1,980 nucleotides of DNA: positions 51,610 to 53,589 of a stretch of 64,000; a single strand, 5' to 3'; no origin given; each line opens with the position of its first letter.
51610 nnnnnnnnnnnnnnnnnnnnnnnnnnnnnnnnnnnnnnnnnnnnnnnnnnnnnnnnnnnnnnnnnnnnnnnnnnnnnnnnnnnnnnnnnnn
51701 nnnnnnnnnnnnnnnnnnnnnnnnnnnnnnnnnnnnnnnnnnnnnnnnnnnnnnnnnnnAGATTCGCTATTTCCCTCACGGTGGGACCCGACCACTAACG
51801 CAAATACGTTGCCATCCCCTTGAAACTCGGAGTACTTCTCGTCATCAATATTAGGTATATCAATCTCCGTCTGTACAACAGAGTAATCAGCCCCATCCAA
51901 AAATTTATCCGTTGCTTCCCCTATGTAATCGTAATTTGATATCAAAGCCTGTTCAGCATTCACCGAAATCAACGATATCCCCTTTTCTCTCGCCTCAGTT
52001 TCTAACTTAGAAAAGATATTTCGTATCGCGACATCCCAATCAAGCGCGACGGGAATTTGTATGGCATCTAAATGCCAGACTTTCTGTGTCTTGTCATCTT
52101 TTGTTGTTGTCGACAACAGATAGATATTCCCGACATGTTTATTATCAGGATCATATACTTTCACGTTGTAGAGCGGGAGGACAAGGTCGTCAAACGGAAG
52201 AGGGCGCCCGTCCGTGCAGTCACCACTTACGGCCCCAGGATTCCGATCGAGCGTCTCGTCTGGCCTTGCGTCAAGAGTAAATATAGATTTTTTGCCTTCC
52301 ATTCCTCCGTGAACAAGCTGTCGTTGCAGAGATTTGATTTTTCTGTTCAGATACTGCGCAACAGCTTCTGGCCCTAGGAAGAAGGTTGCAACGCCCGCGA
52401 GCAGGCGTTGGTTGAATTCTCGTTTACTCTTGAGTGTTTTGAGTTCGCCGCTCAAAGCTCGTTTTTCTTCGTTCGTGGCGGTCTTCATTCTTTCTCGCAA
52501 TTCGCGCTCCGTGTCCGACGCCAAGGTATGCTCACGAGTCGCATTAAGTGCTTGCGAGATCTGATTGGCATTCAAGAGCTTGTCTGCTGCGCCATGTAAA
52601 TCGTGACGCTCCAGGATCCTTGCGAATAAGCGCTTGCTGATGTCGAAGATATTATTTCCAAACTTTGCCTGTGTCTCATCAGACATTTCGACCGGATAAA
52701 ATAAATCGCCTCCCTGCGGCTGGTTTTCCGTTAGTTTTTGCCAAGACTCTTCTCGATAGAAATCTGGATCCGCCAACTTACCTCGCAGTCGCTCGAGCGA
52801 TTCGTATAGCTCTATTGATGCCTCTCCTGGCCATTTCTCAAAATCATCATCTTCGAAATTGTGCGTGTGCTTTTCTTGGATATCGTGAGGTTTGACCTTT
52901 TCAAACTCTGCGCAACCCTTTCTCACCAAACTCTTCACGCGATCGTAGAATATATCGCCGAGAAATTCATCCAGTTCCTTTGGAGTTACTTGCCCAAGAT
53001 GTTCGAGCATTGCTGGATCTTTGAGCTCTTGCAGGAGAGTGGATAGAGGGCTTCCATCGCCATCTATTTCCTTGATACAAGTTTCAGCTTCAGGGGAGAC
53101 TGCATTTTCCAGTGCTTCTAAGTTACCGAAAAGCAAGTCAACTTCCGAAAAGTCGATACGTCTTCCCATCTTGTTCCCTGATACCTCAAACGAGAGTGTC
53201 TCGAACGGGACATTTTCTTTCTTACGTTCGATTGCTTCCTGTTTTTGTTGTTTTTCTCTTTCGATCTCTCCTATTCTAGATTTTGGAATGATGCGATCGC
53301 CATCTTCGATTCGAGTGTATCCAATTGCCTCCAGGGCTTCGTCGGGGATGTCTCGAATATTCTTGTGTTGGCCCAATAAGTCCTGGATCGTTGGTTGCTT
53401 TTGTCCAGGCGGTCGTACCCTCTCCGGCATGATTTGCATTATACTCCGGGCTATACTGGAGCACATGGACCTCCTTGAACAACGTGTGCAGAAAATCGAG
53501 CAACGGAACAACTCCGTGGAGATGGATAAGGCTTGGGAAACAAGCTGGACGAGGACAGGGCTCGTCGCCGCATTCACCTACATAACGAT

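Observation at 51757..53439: Orphan ~600-aa acidic protein carried as cargo of the glmS-associated insertion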

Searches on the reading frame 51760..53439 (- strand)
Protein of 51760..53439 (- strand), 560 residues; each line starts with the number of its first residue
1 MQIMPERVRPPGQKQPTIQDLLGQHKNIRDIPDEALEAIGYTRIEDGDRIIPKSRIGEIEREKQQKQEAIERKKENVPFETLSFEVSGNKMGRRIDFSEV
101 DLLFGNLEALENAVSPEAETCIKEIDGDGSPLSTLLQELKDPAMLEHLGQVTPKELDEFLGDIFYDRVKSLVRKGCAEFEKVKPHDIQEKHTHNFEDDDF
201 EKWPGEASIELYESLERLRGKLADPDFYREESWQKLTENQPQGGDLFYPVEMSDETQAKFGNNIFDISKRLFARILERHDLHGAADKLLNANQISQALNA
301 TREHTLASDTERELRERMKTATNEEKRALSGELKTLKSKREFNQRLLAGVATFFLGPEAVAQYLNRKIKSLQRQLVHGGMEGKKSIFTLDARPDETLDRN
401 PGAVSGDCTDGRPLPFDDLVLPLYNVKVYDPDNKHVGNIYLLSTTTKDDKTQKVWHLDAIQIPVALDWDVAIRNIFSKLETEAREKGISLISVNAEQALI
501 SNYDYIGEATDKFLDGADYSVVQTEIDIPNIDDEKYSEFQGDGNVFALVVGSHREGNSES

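Call 6: search_protein_families(library=pfam, proteins=[window:51760-53439:-], max_evalue=1)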
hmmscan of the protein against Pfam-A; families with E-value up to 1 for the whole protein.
window:51760-53439:- (560 aa): 0 families

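Call 7: search_protein_families(library=padloc, proteins=[window:51760-53439:-], max_evalue=1)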
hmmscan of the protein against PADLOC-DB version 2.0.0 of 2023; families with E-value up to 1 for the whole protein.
window:51760-53439:- (560 aa): 0 families

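Call 8: search_protein_families(library=ncbifam, proteins=[window:51760-53439:-], max_evalue=1)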
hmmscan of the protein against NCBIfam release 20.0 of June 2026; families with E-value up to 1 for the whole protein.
window:51760-53439:- (560 aa): 1 family
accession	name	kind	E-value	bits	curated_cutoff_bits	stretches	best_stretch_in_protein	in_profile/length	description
NF006225.0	PRK08354.1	equivalog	0.098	12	288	1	19-76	56-113/318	putative aminotransferase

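Call 9: search_protein_families(library=phrogs, proteins=[window:51760-53439:-], max_evalue=1)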
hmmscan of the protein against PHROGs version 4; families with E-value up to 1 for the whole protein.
window:51760-53439:- (560 aa): 3 families
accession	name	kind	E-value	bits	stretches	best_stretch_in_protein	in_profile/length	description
phrog_17628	-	unknown function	0.095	13.8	1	506-549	16-59/66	-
phrog_5301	-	transcription regulation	0.12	13.6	1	8-62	41-96/132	transcriptional repressor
phrog_15820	-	unknown function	0.29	12.5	1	156-231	21-98/101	-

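Call 10: find_homologous_proteins(query=window:51760-53439:-, max_evalue=0.001)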
Query window:51760-53439:- (560 aa): 9 proteins with E <= 0.001 among 8000 candidates.
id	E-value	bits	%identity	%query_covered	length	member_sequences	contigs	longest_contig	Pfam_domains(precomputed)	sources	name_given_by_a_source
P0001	0.0e+0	1261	100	100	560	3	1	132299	-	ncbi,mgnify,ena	mgnify:FL=1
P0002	0.0e+0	1040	81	100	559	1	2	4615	-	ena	-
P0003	1.2e-139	484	63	62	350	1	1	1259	-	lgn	-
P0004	4.3e-63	232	31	96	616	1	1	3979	-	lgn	-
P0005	2.9e-54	203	32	97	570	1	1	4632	-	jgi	jgi:hypothetical protein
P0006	3.6e-45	173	34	59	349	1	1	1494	-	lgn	-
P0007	1.4e-40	157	27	95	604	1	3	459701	-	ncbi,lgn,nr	ncbi:MAG TPA: hypothetical protein VLF91_02260 [Candidatus Saccharimonadales bacterium]|nr:hypotheti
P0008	1.1e-36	145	36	49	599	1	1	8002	-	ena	-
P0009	4.0e-33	133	39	37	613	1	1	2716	-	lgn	-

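Call 12: find_encoding_contigs(protein=P0001, flank=10000, max_places=4)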
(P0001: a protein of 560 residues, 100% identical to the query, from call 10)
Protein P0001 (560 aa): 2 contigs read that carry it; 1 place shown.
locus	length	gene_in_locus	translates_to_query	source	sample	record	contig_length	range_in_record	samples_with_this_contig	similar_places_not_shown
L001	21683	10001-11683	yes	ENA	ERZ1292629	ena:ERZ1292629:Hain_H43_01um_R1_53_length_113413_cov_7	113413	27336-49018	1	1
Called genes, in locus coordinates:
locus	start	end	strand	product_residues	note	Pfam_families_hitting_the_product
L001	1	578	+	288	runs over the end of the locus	PF01209:Ubie_methyltran, PF13489:Methyltransf_23, PF13649:Methyltransf_25, PF13847:Methyltransf_31, PF08241:Methyltransf_11, PF08242:Methyltransf_12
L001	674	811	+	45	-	-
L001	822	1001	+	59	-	PF20106:DUF6496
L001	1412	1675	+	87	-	-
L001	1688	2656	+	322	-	PF00413:Peptidase_M10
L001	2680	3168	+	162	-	PF01863:YgjP-like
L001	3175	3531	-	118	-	PF09685:MamF_MmsF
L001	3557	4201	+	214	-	PF10755:DUF2585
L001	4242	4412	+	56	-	-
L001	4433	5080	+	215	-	PF13023:HD_3, PF01966:HD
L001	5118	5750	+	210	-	PF00990:GGDEF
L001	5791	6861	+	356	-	PF01180:DHO_dh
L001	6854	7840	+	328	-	PF00144:Beta-lactamase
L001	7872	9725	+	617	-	PF13230:GATase_4 (weak), PF13522:GATase_6, PF13537:GATase_7, PF01380:SIS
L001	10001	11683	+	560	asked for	-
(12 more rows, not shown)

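Call 13: find_encoding_contigs(protein=P0007, flank=10000, max_places=4)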
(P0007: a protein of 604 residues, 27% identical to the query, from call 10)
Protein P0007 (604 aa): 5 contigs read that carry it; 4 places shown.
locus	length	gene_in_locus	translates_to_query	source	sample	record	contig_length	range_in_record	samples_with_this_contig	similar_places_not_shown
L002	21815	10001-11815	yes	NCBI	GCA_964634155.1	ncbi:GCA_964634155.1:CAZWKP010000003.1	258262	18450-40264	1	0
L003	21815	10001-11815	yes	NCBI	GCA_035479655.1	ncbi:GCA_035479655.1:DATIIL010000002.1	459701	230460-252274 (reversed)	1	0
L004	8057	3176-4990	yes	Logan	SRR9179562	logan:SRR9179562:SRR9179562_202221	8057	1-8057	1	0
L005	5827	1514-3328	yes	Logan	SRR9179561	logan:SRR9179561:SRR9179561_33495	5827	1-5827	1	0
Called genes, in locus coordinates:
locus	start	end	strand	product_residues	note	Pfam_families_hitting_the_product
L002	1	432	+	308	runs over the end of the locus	PF01145:Band_7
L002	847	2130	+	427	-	PF20030:bpMoxR, PF07726:AAA_3 (weak), PF07728:AAA_5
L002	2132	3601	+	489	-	PF05762:VWA_CoxE (weak), PF00092:VWA (weak), PF13519:VWA_2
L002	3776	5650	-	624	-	PF06068:TIP49 (faint), PF00004:AAA, PF07728:AAA_5 (weak), PF17862:AAA_lid_3, PF01434:Peptidase_M41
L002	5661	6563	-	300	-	PF01171:ATP_bind_3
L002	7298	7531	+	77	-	-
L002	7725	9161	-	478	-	-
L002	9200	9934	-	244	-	-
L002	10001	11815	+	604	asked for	-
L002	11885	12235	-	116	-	-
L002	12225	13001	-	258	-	PF01381:HTH_3, PF12844:HTH_19, PF13560:HTH_31, PF13274:SocA_Panacea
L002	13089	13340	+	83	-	-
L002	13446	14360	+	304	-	-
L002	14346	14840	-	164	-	PF00190:Cupin_1 (weak), PF07883:Cupin_2, PF05899:Cupin_3 (weak)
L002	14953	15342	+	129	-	PF03928:HbpS-like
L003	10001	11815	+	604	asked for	-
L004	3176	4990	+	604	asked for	-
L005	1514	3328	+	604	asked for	-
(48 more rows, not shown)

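Call 14: find_encoding_contigs(protein=P0002, flank=10000, max_places=4)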
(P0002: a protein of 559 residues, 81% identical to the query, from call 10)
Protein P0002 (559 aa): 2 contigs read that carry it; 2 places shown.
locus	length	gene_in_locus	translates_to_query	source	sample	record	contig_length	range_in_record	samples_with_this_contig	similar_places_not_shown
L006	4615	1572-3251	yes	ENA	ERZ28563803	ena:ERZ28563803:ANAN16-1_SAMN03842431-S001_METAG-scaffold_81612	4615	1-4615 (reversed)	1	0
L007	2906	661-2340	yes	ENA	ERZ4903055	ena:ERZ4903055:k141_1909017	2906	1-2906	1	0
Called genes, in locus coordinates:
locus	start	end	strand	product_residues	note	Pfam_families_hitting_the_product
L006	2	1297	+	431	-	?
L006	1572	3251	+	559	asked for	-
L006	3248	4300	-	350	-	PF00438:S-AdoMet_synt_N, PF02772:S-AdoMet_synt_M, PF02773:S-AdoMet_synt_C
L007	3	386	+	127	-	?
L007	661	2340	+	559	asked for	-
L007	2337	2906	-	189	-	?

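Call 15: search_protein_representatives(protein=window:51760-53439:-)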
Query: 560 residues. Proteins with E-value up to 0.001 (for the whole library): 162; up to 1e-10: 145; up to 1e-30: 118. The best 150 are listed.
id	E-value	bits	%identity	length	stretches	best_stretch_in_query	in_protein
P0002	0.0e+00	1040.0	81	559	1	1-560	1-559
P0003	3.9e-140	484.3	64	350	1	209-556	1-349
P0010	6.6e-103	361.4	39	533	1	18-549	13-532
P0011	5.5e-94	332.0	37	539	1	11-549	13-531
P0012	4.4e-93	329.0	37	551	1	10-541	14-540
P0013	4.8e-86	305.8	36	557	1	10-549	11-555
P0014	1.6e-76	274.4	35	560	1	12-556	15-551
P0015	2.9e-72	260.3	33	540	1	10-545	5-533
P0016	2.1e-71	257.4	36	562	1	12-548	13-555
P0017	2.2e-69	250.8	36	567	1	9-548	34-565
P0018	2.2e-68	247.5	35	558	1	17-549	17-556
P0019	1.1e-67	245.3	33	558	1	9-549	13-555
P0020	2.7e-65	237.3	33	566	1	6-551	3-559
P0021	8.6e-65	235.6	34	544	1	18-548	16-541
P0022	2.8e-64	233.9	34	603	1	18-547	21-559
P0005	9.4e-55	202.5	34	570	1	27-547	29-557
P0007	4.6e-41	157.3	34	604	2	265-527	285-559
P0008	3.4e-37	144.5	39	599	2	307-520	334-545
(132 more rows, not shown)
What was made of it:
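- Checked: An exhaustive phmmer search finds 162 50%-identity clusters, 118 of them at E<1e-30 (call 15).
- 162 homologue clusters, 118 at E<1e-30 (call 15).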

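Call 19: search_solved_structures(query=A1, max_evalue=10, show_alignments=2)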
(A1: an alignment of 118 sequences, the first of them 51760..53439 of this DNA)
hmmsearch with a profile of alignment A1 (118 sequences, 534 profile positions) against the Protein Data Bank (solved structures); distinct sequences matched with E-value up to 10: 47.
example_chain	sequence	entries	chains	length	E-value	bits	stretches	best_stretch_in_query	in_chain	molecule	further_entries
3zc0_A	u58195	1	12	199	0.0012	21.4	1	256-357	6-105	AFTRAX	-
3zc1_A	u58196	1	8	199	0.0012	21.4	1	256-357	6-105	AFTRAX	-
6iwb_A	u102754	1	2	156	0.019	17.4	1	221-313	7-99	Apolipoprotein E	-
6ncn_A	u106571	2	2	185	0.03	16.8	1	221-314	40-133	Apolipoprotein E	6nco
5amo_A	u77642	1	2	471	0.07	15.6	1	232-343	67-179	NOELIN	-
1gs9_A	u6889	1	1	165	0.071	15.5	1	224-314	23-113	APOLIPOPROTEIN E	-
1or2_A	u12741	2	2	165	0.085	15.3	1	224-307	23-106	APOLIPOPROTEIN E | PROTEIN (APOLIPOPROTEIN E)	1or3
1b68_A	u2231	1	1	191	0.1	15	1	224-313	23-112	APOLIPOPROTEIN E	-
9sa3_A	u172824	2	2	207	0.11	14.9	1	223-313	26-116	Apolipoprotein E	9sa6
8grx_A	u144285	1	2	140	0.13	14.7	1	228-314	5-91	Apolipoprotein E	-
8cws_A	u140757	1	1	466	0.14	14.6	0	289-351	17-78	F4132-2 Chain A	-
8cwy_A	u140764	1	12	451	0.15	14.5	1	173-350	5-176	T32-15-1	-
4qiw_F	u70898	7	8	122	0.15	14.5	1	46-131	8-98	DNA-directed RNA polymerase, subunit F | DNA-directed RNA polymerase subunit F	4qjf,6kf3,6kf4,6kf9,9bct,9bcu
1le4_A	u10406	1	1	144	0.18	14.2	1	228-313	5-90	APOLIPOPROTEIN E4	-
7uvj_A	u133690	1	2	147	0.18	14.2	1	227-309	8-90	Apolipoprotein E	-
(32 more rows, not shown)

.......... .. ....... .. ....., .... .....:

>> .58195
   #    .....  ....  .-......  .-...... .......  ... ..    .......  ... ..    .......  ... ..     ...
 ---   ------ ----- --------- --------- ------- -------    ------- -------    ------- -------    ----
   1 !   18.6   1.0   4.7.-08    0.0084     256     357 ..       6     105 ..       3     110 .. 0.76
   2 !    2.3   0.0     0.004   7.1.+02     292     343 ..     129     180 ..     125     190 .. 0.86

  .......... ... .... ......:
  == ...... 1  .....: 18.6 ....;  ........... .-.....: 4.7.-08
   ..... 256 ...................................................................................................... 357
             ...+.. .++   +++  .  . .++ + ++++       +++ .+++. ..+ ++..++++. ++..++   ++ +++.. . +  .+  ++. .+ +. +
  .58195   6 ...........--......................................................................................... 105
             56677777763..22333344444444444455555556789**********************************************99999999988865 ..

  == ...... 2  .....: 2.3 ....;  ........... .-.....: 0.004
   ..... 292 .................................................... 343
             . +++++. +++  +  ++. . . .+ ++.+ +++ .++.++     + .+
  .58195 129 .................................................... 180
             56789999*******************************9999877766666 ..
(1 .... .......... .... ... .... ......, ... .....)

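Call 23: find_related_loci(query=A1, collection=genome_contigs, flank=8000)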
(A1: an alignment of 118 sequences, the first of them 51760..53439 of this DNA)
Query A1 (560 aa) in genome_contigs; peptide patterns used: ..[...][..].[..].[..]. (x = any residue, [..] = any of these).
24 stretches matched a pattern; 18 encode a relative of the query (tblastn E <= 1e-3); 18 distinct loci.
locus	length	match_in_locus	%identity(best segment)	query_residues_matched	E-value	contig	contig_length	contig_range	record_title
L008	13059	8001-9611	31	3-548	9e-78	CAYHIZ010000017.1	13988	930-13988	MAG TPA_asm: uncultured Candidatus Saccharibacteria bacterium isolate ERP119705_co13_459 genome assembly, contig: NODE_5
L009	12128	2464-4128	34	1-548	9e-77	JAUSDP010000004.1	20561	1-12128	MAG: bacterium isolate E14_maxbin.078_sub E14_k141_1388653, whole genome shotgun sequence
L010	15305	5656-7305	33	11-548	3e-71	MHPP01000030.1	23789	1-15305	MAG: Candidatus Staskawiczbacteria bacterium RIFOXYC1_FULL_38_18 rifoxyc1_full_scaffold_715, whole genome shotgun sequen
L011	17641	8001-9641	32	4-548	9e-65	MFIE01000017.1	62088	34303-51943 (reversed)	MAG: Candidatus Giovannonibacteria bacterium RIFCSPLOWO2_01_FULL_46_13 rifcsplowo2_01_scaffold_3912, whole genome shotgu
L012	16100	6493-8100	33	4-543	3e-64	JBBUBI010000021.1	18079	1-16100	MAG: Patescibacteria group bacterium isolate H52-bin033_1 H52_bin033_1_000000000021, whole genome shotgun sequence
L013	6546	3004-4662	32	18-548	4e-57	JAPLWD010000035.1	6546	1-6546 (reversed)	MAG: Candidatus Gribaldobacteria bacterium isolate LacPavin_0419_WC90_MAG_37_6 LacPavin_0419_WC90_scaffold_102644, whole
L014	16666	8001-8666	43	327-548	3e-50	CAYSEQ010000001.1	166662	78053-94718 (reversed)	MAG TPA_asm: uncultured Gammaproteobacteria bacterium isolate binchicken_co30_31 genome assembly, contig: NODE_108_lengt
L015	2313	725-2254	29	18-513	9e-51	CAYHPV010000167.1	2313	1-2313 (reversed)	MAG TPA_asm: uncultured Candidatus Peribacteria bacterium isolate ERP119705_co15_16 genome assembly, contig: NODE_73694_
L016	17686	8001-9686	30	4-548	6e-58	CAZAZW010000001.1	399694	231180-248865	MAG TPA_asm: uncultured Gammaproteobacteria bacterium isolate SRP090828_co2_161 genome assembly, contig: NODE_2_length_3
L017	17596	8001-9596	41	2-548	8e-50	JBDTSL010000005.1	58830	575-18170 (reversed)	MAG: Candidatus Doudnabacteria bacterium isolate cluster3_bin.27 NODE_1169_length_58830_cov_9.135160, whole genome shotg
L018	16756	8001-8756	37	296-548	3e-49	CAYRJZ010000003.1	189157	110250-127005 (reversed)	MAG TPA_asm: uncultured Gammaproteobacteria bacterium isolate SRP170004_co1_576 genome assembly, contig: NODE_68_length_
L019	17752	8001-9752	30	9-542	2e-47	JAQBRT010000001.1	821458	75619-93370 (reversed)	MAG: Candidatus Saccharibacteria bacterium isolate RYN_408 scaffold_1405176, whole genome shotgun sequence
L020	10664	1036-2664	27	10-545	1e-43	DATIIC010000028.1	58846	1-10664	MAG TPA_asm: Candidatus Saccharimonadales bacterium isolate SMAG_U15654 k141_723146, whole genome shotgun sequence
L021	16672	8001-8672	38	314-541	1e-39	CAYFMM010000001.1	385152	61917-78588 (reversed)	MAG TPA_asm: uncultured Methanosarcinales archaeon isolate ERP019367_co1_44 genome assembly, contig: NODE_30_length_3851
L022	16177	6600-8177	30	20-548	3e-52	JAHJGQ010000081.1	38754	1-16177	MAG: Nanoarchaeota archaeon isolate Modern_marine_glass_biofilm.mb.79 Modern_marine_glas.mb.79_k141_754837, whole genome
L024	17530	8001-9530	27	21-513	6e-34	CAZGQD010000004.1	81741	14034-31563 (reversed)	MAG TPA_asm: uncultured Methanosarcinales archaeon isolate binchicken_co141_348 genome assembly, contig: NODE_1053_lengt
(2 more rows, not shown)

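Call 27: predict_structure(alignment_id=A1)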
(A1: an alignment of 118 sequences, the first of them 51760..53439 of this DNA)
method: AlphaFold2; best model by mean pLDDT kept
length: 560 residues; sequences in the alignment: 118
mean_pLDDT: 92.0   pTM: 0.86
mean pLDDT of the five models: 92.0, 90.9, 90.7, 90.1, 89.7
residues with pLDDT >= 90: 430; 70-90: 107; 50-70: 21; < 50: 2
segments of 3 or more residues with pLDDT < 50: none
pLDDT, mean of each block of 10 residues (from residue 1): 72 92 97 97 93 96 92 96 91 90 82 85 94 96 85 87 89 93 89 73 91 94 94 93 60 79 94 96 97 97 91 98 98 98 98 96 94 86 91 97 94 95 98 97 98 98 93 97 98 97 95 93 98 96 98 71
secondary structure, 60 per line:
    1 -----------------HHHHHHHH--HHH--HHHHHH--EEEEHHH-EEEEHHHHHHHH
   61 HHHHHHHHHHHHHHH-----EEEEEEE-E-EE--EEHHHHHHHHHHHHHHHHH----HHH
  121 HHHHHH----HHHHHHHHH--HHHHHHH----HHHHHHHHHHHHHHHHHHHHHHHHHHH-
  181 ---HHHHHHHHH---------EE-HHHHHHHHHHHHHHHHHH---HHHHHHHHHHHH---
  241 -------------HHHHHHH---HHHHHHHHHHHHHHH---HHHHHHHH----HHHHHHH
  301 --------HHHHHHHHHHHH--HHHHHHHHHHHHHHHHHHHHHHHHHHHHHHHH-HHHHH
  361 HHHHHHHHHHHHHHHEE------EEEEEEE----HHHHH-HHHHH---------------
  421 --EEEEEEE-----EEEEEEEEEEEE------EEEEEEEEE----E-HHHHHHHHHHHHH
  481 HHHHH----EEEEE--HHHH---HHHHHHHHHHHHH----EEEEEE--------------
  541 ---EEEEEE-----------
elements in order: H18-25 H33-38 E41-44 E49-52 H53-75 E81-87 H97-113 H118-126 H131-139 H142-148 H153-179 H184-192 H205-222 H226-237 H254-260 H264-278 H282-289 H294-300 H309-320 H323-354 H356-375 E384-390 H395-399 H401-405 E423-429 E435-446 E453-461 H468-485 E490-494 H497-500 H504-516 E521-526 E544-549
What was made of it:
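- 51757..53439 (-): CDS of the 560-aa protein, stop included. An alternative start at ATG 53430 gives 557 aa. The AF2 model has pLDDT 92 (call 27).
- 52315..53439 (-): N-terminal domain, aa 1-375: mostly alpha-helical with two small beta hairpins. It is specific to this family, and its fold is not assigned. AF2 secondary structure (call 27).
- AF2 pLDDT 92, pTM 0.86 (call 27).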
